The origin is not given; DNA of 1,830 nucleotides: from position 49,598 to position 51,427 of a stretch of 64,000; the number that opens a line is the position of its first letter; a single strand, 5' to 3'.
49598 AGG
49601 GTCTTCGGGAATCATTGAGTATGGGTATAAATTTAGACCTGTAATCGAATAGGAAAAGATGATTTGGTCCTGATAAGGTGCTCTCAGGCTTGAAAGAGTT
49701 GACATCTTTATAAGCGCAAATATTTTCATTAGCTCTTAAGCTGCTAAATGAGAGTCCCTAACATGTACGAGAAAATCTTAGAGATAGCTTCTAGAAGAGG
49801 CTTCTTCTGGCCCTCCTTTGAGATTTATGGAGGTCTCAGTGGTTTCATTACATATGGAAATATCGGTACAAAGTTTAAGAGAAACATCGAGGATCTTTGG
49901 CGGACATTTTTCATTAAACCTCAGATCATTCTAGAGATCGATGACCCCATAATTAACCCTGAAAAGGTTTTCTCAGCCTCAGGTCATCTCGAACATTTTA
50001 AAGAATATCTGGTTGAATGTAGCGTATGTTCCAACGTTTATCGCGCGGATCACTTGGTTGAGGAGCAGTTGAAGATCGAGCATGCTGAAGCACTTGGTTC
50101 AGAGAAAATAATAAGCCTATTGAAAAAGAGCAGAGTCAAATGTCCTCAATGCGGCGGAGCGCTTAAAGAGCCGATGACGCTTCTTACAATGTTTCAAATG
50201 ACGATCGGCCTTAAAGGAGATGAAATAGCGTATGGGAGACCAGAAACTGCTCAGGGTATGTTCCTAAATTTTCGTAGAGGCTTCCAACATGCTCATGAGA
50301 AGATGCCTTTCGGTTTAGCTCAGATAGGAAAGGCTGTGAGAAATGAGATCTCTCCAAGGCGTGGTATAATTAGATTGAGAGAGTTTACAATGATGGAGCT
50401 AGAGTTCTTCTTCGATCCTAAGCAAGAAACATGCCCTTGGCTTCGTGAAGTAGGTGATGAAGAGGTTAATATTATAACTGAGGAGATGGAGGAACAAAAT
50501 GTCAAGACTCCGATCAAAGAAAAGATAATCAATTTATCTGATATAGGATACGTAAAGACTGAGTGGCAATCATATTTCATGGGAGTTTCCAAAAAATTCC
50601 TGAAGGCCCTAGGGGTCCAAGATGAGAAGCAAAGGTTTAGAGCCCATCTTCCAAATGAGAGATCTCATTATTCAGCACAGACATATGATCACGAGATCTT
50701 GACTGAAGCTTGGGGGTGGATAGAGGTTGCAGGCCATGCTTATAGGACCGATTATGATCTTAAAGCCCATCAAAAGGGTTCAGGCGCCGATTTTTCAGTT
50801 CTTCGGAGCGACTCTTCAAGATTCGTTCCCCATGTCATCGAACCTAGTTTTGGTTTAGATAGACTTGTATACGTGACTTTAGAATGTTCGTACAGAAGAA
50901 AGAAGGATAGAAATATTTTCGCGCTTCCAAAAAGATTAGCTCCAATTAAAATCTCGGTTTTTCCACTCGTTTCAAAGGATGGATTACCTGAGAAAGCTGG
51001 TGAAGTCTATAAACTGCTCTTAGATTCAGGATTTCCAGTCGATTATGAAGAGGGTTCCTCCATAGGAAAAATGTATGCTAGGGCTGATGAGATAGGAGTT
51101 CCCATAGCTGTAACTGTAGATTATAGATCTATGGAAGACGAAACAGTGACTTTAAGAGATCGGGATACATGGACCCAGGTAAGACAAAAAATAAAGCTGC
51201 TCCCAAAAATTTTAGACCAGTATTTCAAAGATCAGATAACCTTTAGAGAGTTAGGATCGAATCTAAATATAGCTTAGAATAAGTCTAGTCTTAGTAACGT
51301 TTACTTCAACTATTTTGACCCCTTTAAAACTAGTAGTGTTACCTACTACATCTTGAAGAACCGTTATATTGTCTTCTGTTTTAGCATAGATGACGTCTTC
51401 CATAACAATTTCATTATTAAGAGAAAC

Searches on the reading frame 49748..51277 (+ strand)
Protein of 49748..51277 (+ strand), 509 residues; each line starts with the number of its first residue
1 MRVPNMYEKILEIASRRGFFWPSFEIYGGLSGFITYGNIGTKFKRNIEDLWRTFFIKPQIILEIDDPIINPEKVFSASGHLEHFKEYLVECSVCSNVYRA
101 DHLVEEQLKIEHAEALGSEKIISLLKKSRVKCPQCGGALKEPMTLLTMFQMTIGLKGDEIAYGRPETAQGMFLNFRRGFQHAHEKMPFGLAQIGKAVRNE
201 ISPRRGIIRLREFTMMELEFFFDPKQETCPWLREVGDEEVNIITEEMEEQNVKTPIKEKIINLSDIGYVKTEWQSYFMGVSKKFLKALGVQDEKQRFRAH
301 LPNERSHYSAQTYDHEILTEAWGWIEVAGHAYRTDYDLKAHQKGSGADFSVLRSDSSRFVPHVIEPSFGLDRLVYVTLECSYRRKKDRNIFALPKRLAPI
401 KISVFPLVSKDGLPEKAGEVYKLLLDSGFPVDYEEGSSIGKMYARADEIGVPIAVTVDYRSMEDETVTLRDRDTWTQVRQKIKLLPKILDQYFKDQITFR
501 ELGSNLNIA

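Call 75: search_protein_families(library=pfam, proteins=[window:49748-51277:+], max_evalue=0.001)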
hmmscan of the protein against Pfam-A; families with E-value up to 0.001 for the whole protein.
window:49748-51277:+ (509 aa): 2 families
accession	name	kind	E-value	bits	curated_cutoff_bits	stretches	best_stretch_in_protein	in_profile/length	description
PF03129.25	HGTP_anticodon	-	2.6e-18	66.4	21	1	402-489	2-91/94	Anticodon binding domain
PF00587.30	tRNA-synt_2b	-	6.9e-08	33.2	29.3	1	164-226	14-75/179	tRNA synthetase class II core domain (G, H, P, S and T)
